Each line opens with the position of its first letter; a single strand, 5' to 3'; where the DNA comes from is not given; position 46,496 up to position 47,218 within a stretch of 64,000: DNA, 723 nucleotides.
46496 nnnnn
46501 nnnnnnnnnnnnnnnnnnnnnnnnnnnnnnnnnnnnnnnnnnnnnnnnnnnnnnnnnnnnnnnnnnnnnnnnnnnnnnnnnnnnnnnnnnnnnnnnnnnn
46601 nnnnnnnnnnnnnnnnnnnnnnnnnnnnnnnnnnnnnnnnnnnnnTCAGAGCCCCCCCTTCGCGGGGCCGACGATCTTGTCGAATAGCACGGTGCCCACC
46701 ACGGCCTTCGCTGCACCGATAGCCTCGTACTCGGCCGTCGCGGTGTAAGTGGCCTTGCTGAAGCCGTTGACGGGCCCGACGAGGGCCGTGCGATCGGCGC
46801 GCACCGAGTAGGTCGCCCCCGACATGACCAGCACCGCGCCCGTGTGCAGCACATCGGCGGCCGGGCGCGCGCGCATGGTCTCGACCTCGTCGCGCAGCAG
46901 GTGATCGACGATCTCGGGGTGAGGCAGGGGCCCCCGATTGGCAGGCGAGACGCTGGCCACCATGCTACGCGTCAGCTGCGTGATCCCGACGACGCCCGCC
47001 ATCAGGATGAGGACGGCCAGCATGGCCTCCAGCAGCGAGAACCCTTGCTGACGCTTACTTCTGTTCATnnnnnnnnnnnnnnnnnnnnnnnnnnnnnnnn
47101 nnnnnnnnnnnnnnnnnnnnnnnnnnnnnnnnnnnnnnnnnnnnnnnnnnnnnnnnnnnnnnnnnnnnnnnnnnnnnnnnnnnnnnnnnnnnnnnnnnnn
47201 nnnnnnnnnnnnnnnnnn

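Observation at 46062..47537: Minor-pseudopilin operon embedded inside the lipoprotein array, about 23 kb from the main pilus/T2SS cluster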

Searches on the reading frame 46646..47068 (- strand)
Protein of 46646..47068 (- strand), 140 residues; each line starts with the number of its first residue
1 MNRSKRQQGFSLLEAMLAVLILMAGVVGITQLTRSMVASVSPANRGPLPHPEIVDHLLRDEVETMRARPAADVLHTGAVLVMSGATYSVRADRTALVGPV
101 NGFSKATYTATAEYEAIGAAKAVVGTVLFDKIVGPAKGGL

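Call 5: search_protein_families(library=pfam, max_evalue=1, proteins=[window:46646-47068:-])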
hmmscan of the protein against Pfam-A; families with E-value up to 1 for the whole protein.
window:46646-47068:- (140 aa): 2 families
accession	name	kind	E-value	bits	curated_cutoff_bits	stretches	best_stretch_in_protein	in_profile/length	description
PF07963.17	N_methyl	-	7.8e-06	25.7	21.2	1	5-29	2-26/27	Prokaryotic N-terminal methylation motif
PF04205.19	FMN_bind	-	0.047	14.8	22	0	76-91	52-67/77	FMN-binding domain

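Call 6: search_protein_families(library=ncbifam, max_evalue=1, proteins=[window:46646-47068:-])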
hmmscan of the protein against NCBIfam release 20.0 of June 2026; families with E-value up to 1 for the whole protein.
window:46646-47068:- (140 aa): 8 families
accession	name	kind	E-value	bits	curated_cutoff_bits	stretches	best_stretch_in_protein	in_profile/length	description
TIGR02523.1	type_IV_pilV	equivalog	5.1e-06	27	52.2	1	7-73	1-62/139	type IV pilus modification protein PilV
NF007660.0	PRK10332.1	equivalog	0.0017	18.8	86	1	5-41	6-42/107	prepilin-type N-terminal cleavage/methylation domain-containing protein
NF041013.1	T4P_ComGE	equivalog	0.034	14.2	49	1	5-27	1-23/83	competence type IV pilus minor pilin ComGE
NF041002.1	pilin_ComGF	equivalog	0.037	14.2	80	1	7-37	1-31/139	competence type IV pilus minor pilin ComGF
NF007800.0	PRK10506.1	equivalog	0.058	13.2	158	1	4-24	5-25/163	prepilin peptidase-dependent protein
NF006453.0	PRK08808.1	equivalog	0.085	11.9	295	1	4-28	3-27/211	type II secretion system protein J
NF007848.0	PRK10557.1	equivalog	0.13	11.5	120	1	4-32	7-35/192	prepilin peptidase-dependent protein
TIGR01708.2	typeII_sec_gspH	equivalog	0.19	11.7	80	1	7-28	1-21/169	type II secretion system minor pseudopilin GspH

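Call 9: find_encoding_contigs(protein=window:46646-47068:-, flank=10000, max_places=6)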
Protein window:46646-47068:- (140 aa): 2 contigs read that carry it; 2 places shown.
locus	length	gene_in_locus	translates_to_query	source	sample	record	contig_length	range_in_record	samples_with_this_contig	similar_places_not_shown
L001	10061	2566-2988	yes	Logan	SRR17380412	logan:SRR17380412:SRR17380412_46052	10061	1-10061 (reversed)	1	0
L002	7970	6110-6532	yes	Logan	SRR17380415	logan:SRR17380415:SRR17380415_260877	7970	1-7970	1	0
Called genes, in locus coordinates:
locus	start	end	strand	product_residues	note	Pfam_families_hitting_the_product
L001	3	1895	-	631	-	?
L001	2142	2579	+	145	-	-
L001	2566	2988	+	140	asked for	PF07963:N_methyl (weak)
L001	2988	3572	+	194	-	-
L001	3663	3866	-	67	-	-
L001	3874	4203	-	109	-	-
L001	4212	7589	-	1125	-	PF08450:SGL (faint), PF01436:NHL (faint), PF25021:TEN_NHL (faint), PF06739:SBBP (faint), PF22807:TrAA12 (faint), PF24684:Vgb_lyase (weak)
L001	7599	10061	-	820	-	?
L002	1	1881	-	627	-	?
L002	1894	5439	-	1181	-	PF08450:SGL (faint), PF01436:NHL (faint)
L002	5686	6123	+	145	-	-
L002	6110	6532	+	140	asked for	PF07963:N_methyl (weak)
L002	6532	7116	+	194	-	-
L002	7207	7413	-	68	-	-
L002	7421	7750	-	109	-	-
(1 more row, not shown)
